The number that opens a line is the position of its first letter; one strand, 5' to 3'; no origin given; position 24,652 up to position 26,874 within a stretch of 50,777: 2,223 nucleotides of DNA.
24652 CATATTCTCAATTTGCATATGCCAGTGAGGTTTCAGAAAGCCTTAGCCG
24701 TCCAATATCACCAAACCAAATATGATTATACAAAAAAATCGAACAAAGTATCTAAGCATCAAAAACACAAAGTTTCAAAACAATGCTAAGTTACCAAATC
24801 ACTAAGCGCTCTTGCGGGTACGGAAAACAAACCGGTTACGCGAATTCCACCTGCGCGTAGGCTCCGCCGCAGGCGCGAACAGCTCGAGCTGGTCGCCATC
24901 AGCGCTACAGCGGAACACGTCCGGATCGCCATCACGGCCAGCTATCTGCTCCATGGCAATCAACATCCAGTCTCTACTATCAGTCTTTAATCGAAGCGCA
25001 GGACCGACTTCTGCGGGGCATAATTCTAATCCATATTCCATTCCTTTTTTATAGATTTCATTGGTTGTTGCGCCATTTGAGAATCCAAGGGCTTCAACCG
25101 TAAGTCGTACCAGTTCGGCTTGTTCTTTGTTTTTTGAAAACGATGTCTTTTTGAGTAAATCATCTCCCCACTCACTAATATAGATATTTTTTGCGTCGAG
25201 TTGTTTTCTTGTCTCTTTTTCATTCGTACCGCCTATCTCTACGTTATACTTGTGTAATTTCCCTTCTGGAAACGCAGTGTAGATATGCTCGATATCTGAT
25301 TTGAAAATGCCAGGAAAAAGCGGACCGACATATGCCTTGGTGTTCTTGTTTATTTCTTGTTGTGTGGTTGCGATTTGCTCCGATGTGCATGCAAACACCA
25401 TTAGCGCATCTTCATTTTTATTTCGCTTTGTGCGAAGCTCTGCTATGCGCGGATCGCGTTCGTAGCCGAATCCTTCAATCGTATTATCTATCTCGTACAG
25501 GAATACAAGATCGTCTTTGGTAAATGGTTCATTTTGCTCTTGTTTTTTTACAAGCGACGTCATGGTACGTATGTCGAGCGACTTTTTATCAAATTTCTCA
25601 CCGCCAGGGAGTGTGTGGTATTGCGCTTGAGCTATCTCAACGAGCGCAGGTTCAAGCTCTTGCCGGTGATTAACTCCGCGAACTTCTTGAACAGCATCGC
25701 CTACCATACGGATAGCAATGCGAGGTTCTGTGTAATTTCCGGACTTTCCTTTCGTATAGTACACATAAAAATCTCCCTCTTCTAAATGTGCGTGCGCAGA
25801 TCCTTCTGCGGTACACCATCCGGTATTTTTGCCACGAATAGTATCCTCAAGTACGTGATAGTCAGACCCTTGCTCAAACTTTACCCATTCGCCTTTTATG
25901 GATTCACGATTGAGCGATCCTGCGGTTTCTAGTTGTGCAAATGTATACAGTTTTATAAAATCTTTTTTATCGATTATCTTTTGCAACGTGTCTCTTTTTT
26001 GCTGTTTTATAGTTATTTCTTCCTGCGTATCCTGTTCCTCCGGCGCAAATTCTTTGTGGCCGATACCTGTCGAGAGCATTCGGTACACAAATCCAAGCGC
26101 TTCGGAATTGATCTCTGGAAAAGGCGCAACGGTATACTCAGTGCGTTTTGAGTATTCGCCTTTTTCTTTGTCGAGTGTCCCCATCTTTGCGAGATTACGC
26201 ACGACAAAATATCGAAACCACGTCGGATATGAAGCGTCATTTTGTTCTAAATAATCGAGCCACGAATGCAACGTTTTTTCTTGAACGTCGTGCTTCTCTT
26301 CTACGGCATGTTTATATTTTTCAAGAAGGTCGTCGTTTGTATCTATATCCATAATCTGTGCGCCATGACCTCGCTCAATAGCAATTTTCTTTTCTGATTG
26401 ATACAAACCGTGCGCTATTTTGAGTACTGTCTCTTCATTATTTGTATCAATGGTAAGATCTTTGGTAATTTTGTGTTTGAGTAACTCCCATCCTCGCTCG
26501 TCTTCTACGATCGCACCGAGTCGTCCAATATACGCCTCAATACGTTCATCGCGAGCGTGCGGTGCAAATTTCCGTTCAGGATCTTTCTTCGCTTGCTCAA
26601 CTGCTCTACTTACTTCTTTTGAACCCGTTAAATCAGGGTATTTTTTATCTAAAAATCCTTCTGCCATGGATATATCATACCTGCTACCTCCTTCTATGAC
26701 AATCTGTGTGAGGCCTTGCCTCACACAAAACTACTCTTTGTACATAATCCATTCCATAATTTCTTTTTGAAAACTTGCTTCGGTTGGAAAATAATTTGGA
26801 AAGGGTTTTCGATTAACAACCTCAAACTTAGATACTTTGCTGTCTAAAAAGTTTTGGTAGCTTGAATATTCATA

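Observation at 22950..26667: Complete diversity-generating retroelement with adenine-only TR/VR divergence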

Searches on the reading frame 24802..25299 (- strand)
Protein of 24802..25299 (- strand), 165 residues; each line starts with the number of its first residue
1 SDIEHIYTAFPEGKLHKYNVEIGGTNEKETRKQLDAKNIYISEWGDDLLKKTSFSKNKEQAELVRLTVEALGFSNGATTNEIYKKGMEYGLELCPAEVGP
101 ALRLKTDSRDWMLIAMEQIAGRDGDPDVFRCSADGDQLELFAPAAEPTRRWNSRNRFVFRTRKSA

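Call 68: predict_structure(alignment_id=A3)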
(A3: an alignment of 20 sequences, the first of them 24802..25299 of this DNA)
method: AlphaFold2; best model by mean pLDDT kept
length: 165 residues; sequences in the alignment: 20
mean_pLDDT: 91.4   pTM: 0.86
mean pLDDT of the five models: 91.4, 90.9, 90.9, 90.3, 90.0
residues with pLDDT >= 90: 142; 70-90: 7; 50-70: 8; < 50: 8
segments of 3 or more residues with pLDDT < 50: none
pLDDT, mean of each block of 10 residues (from residue 1): 49 75 97 98 97 96 95 96 96 98 95 97 94 95 97 97 72
secondary structure, 60 per line:
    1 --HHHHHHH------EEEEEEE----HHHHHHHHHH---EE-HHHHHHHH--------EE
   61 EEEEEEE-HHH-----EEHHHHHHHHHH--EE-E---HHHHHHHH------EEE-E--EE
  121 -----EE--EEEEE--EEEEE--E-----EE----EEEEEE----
elements in order: H3-9 E16-22 H27-36 H43-50 E59-67 H79-88 H98-105 E112-114 E130-134 E137-141 E156-161

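Call 71: fold_search(model_id=the predicted structure, library=pdb)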
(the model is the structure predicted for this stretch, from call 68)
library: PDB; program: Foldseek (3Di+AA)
matches with E <= 10: 140; with E <= 0.001: 0
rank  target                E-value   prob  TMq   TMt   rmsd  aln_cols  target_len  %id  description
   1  1hyr_B                2.3e-01  0.41  0.34  0.41   5.9       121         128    9  CRYSTAL STRUCTURE OF HUMAN MICA IN COMPLEX WITH NATURAL KILLER CELL RECEPTOR NKG2D (released 2001-05-23)
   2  7fi6_B                3.1e-01  0.35  0.34  0.41   5.9       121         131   10  Crystal structure of human MICA mutants in complex with natural killer cell receptor NKG2D (released 2022-08-31)
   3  3whd_C                3.5e-01  0.23  0.29  0.32   7.2       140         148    7  C-type lectin, human MCL (released 2013-10-23)
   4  8se5_B                3.8e-01  0.38  0.36  0.46   5.5       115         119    9  NKG2D complexed with inhibitor 14 (released 2023-10-11)
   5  3whd_A                4.3e-01  0.23  0.32  0.35   6.9       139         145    9  C-type lectin, human MCL (released 2013-10-23)
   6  1mpu                  4.5e-01  0.28  0.34  0.41   5.7       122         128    8  Crystal Structure of the free human NKG2D immunoreceptor (released 2003-04-15)
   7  7fi5_B                4.8e-01  0.28  0.34  0.40   5.9       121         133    9  Crystal structure of human MICA mutants in complex with natural killer cell receptor NKG2D (released 2022-08-31)
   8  3wfp_C                4.8e-01  0.05  0.15  0.08  14.5       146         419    9  tRNA processing enzyme (apo form 2) (released 2014-01-01)
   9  7fi8_B                5.5e-01  0.28  0.34  0.42   6.0       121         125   10  Crystal structure of human MICA mutants in complex with natural killer cell receptor NKG2D (released 2022-08-31)
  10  1sb2_B                5.8e-01  0.14  0.28  0.34   7.3       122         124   11  High resolution Structure determination of rhodocetin (released 2005-02-01)
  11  7qaj_F                6.2e-01  0.15  0.30  0.38   8.6       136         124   13  ZK002 with Anti-angiogenic and Anti-inflamamtory Properties (released 2023-06-14)
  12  4pp8_A                7.5e-01  0.18  0.32  0.40   5.9       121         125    8  Crystal structure of murine NK cell ligand RAE-1 beta in complex with NKG2D (released 2014-04-09)
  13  3wfr_F                8.5e-01  0.04  0.14  0.07  14.2       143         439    8  tRNA processing enzyme complex 2 (released 2014-01-01)
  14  1v7p_B                9.0e-01  0.15  0.31  0.38   7.7       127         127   13  Structure of EMS16-alpha2-I domain complex (released 2004-09-07)
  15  9uaj_E                9.6e-01  0.03  0.22  0.20  14.9       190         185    9  Ovorubin from the golden apple snail (Pomacea canaliculata) (released 2025-12-31)
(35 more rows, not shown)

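Call 74: fold_search(model_id=the predicted structure, library=viral)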
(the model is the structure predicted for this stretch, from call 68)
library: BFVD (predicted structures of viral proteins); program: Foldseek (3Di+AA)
matches with E <= 10: 180; with E <= 0.001: 0
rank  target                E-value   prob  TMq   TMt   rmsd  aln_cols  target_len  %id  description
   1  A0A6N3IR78            3.1e-01  0.33  0.33  0.31   5.6       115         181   10  ORF3 [Bearded dragon adenovirus 1]
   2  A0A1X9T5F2            4.8e-01  0.35  0.36  0.09   4.6       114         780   13  C-type lectin protein [Ranid herpesvirus 3]
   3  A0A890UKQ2            7.0e-01  0.33  0.35  0.39   5.0       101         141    6  (no name in the UniProt tables at hand)
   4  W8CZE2                7.4e-01  0.06  0.21  0.10  13.1       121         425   12  Putative virion structural protein [Erwinia phage PhiEaH1]
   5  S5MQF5                8.4e-01  0.08  0.23  0.09  11.8       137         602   10  Uncharacterized protein [Sinorhizobium phage phiM12]
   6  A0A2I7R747            1.1e+00  0.08  0.21  0.13  11.0       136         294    9  (no name in the UniProt tables at hand)
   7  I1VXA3                1.1e+00  0.06  0.19  0.10   9.3        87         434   15  (no name in the UniProt tables at hand)
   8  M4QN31                1.2e+00  0.02  0.13  0.10  12.3       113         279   11  (no name in the UniProt tables at hand)
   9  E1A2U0                1.4e+00  0.06  0.19  0.25  10.6        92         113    6  Uncharacterized protein [Aeromonas phage phiAS5]
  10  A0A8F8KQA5            1.5e+00  0.01  0.17  0.11  15.5       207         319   10  Uncharacterized protein [Clandestinovirus]
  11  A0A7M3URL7            1.6e+00  0.11  0.18  0.10   5.5        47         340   11  Protein IB [Infectious laryngotracheitis virus]
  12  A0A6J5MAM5            1.7e+00  0.06  0.17  0.10   9.1        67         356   12  AAA domain containing protein [uncultured Caudovirales phage]
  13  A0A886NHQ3            1.8e+00  0.05  0.21  0.14   8.9        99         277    8  (no name in the UniProt tables at hand)
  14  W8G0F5                1.8e+00  0.04  0.12  0.14   9.8        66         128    9  (no name in the UniProt tables at hand)
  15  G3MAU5                2.0e+00  0.02  0.10  0.17   8.5        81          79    9  Gp565 [Bacillus phage G]
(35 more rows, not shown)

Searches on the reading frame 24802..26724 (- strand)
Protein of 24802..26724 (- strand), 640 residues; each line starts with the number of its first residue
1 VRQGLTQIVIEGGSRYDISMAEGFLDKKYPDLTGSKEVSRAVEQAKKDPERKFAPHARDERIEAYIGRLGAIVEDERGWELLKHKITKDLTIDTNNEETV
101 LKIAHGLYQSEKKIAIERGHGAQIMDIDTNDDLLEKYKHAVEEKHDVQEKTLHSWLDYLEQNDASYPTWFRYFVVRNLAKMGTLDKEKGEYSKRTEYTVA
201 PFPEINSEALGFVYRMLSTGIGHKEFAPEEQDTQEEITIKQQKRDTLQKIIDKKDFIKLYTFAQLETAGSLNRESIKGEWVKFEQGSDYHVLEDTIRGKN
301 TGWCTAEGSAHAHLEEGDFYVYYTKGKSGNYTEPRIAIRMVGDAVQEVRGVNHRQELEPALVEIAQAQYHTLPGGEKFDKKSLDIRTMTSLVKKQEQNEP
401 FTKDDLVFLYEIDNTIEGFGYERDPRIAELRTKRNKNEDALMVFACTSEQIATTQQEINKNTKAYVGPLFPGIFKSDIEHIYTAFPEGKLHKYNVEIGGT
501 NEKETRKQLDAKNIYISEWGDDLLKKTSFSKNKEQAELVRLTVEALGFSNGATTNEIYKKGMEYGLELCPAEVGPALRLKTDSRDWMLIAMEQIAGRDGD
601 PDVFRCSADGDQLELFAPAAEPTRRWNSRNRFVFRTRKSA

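Call 5: search_protein_families(library=pfam, proteins=[window:24802-26724:-], max_evalue=0.01)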
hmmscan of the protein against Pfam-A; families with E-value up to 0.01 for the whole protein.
window:24802-26724:- (640 aa): 0 families

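Call 11: search_protein_families(library=ncbifam, proteins=[window:24802-26724:-], max_evalue=0.01)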
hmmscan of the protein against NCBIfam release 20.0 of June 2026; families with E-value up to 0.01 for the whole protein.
window:24802-26724:- (640 aa): 0 families

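Call 14: find_homologous_proteins(query=window:24802-26724:-)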
Query window:24802-26724:- (640 aa): 2626 proteins with E <= 0.001 among 8000 candidates; the best 120 are listed.
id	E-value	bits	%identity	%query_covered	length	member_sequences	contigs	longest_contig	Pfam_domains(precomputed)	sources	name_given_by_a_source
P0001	0.0e+0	1461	100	100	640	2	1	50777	-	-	-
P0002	4.3e-260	883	64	96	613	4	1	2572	-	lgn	-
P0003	2.9e-256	870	63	96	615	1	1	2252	-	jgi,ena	-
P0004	6.1e-256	869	63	96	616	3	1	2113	-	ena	-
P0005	4.9e-252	856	62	97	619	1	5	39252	-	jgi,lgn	-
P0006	1.4e-244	831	60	97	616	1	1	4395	-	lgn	-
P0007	1.4e-244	831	60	97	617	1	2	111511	-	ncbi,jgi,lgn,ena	ncbi:MAG: hypothetical protein WC264_01955 [Candidatus Paceibacterota bacterium]|jgi:hypothetical pr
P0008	2.5e-244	830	61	97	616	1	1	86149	-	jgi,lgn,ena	-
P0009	5.1e-244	829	61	96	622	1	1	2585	-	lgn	-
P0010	2.4e-242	824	60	96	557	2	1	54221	-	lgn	-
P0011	3.3e-242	823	60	96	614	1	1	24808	-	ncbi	-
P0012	4.1e-242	823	60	97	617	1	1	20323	-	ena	-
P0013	4.4e-240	816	60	97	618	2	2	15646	-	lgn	-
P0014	8.7e-239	812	59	95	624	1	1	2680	-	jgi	jgi:hypothetical protein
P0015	1.5e-238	811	58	99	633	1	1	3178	-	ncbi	-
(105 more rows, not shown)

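Call 36: list_cluster_members(proteins=[window:24802-26724:-, window:22950-24008:-, window:23898-24308:+])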
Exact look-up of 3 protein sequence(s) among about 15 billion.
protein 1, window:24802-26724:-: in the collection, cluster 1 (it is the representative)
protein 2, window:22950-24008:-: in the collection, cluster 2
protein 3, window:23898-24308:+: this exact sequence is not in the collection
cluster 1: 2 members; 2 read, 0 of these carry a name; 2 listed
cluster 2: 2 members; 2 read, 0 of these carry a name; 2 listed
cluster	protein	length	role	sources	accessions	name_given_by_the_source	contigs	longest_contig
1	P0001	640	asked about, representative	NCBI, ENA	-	-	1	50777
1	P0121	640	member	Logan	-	-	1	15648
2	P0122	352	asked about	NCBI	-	-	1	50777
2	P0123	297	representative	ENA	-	-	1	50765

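Call 38: find_encoding_contigs(protein=P0121, flank=6000, max_places=6)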
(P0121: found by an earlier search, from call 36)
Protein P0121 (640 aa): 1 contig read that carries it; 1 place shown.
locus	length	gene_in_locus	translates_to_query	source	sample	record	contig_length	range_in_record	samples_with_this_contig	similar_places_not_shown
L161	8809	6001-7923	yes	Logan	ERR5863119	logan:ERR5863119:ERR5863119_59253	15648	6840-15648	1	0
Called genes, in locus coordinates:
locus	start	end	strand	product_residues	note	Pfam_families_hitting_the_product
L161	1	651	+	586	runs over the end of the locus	PF05157:MshEN, PF00437:T2SSE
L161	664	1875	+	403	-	PF00482:T2SSF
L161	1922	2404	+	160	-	PF07963:N_methyl (weak)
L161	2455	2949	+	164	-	-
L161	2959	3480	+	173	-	-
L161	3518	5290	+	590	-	-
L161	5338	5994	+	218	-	PF01797:Y1_Tnp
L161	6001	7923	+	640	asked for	-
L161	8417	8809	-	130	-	?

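Call 48: search_protein_families(library=pfam, alignment_id=A1, max_evalue=1)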
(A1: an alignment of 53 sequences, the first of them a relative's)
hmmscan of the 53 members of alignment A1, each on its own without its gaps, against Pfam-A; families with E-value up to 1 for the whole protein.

A. member 1, P0001 (640 aa): 0 families

B. families by the number of members that match (of 53 scanned): 38 families (the first 25 are shown)
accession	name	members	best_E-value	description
PF22222.1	Cpf1_PI-like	7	0.069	CRISPR-associated endonuclease Cpf1 PI domain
PF11153.13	DUF2931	4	0.0072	Protein of unknown function (DUF2931)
PF09432.15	THP2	3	0.00065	Tho complex subunit THP2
PF18363.6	PI_PP_I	3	0.1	Phosphoinositide phosphatase insertion domain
PF23630.1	Death_TNFRSF11B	2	0.0091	Tumor Necrosis Factor Receptor Superfamily Member 11B death domain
PF11369.13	DUF3160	2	0.021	Protein of unknown function (DUF3160)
PF14860.11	DrrA_P4M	2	0.04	DrrA phosphatidylinositol 4-phosphate binding domain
PF02826.25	2-Hacid_dh_C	2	0.074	D-isomer specific 2-hydroxyacid dehydrogenase, NAD binding domain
PF11126.13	Phage_DsbA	2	0.4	Transcriptional regulator DsbA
PF05791.16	Bacillus_HBL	1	0.0038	Bacillus haemolytic enterotoxin (HBL)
PF14063.11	DUF4254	1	0.03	Protein of unknown function (DUF4254)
PF18959.5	DUF5701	1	0.037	Family of unknown function (DUF5701)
PF11407.14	RestrictionMunI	1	0.04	Type II restriction enzyme MunI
PF14316.11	DUF4381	1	0.048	Domain of unknown function (DUF4381)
PF04676.19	CwfJ_C_2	1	0.06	Protein similar to CwfJ C-terminus 2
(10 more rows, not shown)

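Call 50: predict_structure(alignment_id=A1)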
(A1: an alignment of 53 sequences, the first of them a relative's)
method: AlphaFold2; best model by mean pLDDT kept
length: 640 residues; sequences in the alignment: 53
mean_pLDDT: 87.7   pTM: 0.59
mean pLDDT of the five models: 87.7, 86.6, 86.4, 84.4, 84.3
residues with pLDDT >= 90: 397; 70-90: 191; 50-70: 28; < 50: 24
segments of 3 or more residues with pLDDT < 50: 1-19, 269-272
pLDDT, mean of each block of 10 residues (from residue 1): 26 39 82 91 87 83 90 90 94 94 90 79 76 89 93 91 79 95 84 90 86 88 81 87 92 94 73 72 93 77 68 91 77 85 92 81 95 94 95 95 97 89 87 95 96 95 96 89 92 94 97 96 97 95 96 98 95 97 93 94 94 95 97 85
secondary structure, 60 per line:
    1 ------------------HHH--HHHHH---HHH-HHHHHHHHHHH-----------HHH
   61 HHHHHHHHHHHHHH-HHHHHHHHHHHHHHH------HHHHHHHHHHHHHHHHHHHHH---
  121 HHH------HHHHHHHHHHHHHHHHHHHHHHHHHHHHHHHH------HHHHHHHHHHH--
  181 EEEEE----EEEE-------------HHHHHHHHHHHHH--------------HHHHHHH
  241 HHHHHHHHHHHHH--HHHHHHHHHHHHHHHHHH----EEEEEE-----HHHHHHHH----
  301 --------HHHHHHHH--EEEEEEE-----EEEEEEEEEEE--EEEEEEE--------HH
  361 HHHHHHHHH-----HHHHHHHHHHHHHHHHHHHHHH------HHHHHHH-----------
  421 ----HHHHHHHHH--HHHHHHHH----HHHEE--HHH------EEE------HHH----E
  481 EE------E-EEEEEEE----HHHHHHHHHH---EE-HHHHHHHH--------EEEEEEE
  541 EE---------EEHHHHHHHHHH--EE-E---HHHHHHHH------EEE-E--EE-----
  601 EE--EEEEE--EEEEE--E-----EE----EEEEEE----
elements in order: H24-28 H36-46 H58-74 H76-90 H97-117 H130-161 H168-178 E181-185 E190-193 H207-219 H234-253 H256-273 E278-283 H289-296 H309-316 E319-325 E331-341 E344-350 H359-369 H375-396 H403-409 H425-433 H436-443 E464-466 E480-482 E491-497 H502-511 H518-525 E534-542 H554-563 H573-580 E587-589 E605-609 E612-616 E631-636

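Call 54: fold_search(model_id=the predicted structure, library=pdb)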
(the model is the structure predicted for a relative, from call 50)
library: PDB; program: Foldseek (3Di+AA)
matches with E <= 10: 155; with E <= 0.001: 0
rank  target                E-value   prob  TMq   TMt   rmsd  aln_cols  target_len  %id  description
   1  1wdz_A                3.5e-01  0.14  0.08  0.18  22.9       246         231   11  Crystal structure of RCB domain of IRSp53 (released 2005-06-07)
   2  5c5b_D                7.3e-01  0.10  0.08  0.12  19.5       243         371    7  Crystal Structure of Human APPL BAR-PH Heterodimer (released 2016-06-22)
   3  8j07_k3               9.4e-01  0.05  0.06  0.08  21.1       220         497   15  96nm repeat of human respiratory doublet microtubule and associated axonemal complexes (released 2023-07-26)
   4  7qaj_H                1.2e+00  0.21  0.10  0.37   8.0       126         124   13  ZK002 with Anti-angiogenic and Anti-inflamamtory Properties (released 2023-06-14)
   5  1sb2_B                1.2e+00  0.16  0.10  0.35   6.9       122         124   11  High resolution Structure determination of rhodocetin (released 2005-02-01)
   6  1hyr_B                1.4e+00  0.28  0.11  0.41   5.9       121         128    9  CRYSTAL STRUCTURE OF HUMAN MICA IN COMPLEX WITH NATURAL KILLER CELL RECEPTOR NKG2D (released 2001-05-23)
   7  1v7p_B                1.4e+00  0.16  0.10  0.35   7.8       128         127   13  Structure of EMS16-alpha2-I domain complex (released 2004-09-07)
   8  4h8s_B                1.4e+00  0.06  0.07  0.10  21.8       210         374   10  Crystal structure of human APPL2BARPH domain (released 2012-10-17)
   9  5c5b_A                1.6e+00  0.07  0.08  0.12  18.3       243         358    8  Crystal Structure of Human APPL BAR-PH Heterodimer (released 2016-06-22)
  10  9ayh                  1.6e+00  0.03  0.07  0.05  24.8       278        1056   10  Cryo-EM structure of human Cav3.2 with TTA-A2 (released 2024-04-24)
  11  2q13                  1.8e+00  0.06  0.08  0.12  18.6       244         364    9  Crystal structure of BAR-PH domain of APPL1 (released 2007-08-14)
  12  4h8s_A                1.9e+00  0.06  0.08  0.12  19.3       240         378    8  Crystal structure of human APPL2BARPH domain (released 2012-10-17)
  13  1x04                  1.9e+00  0.04  0.06  0.15  20.0       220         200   14  Crystal structure of endophilin BAR domain (mutant) (released 2006-05-02)
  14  2v0o_C                1.9e+00  0.04  0.06  0.12  23.8       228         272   13  FCHO2 F-BAR domain (released 2007-06-26)
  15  3whd_C                2.1e+00  0.15  0.10  0.33   7.1       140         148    6  C-type lectin, human MCL (released 2013-10-23)
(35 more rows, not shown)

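Call 73: search_solved_structures(query=A1, max_evalue=1)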
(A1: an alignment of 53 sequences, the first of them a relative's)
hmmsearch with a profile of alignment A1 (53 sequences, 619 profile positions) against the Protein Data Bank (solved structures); distinct sequences matched with E-value up to 1: 0.

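Call 78: search_protein_families(library=padloc, proteins=[window:24802-26724:-], max_evalue=0.001)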
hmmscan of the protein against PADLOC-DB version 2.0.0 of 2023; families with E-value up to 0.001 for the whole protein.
window:24802-26724:- (640 aa): 0 families

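Call 79: search_protein_families(library=phrogs, proteins=[window:24802-26724:-], max_evalue=0.001)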
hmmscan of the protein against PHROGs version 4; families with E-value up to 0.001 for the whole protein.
window:24802-26724:- (640 aa): 0 families

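Call 81: find_encoding_contigs(protein=P0123, flank=4000, max_places=6)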
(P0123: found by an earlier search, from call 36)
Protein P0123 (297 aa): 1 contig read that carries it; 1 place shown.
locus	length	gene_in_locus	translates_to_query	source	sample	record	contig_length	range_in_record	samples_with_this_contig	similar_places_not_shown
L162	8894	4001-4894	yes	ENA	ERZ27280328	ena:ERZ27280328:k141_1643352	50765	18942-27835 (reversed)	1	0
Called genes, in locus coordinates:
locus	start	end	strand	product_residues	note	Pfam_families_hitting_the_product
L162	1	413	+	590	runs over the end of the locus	-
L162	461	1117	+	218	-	PF01797:Y1_Tnp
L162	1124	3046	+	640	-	-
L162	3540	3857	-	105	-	PF22296:bAvd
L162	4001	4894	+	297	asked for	PF00078:RVT_1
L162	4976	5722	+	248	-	PF00121:TIM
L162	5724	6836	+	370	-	PF00162:PGK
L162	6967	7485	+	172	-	-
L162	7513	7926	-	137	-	PF11969:DcpS_C, PF01230:HIT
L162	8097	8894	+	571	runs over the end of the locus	PF01368:DHH, PF02272:DHHA1, PF17768:RecJ_OB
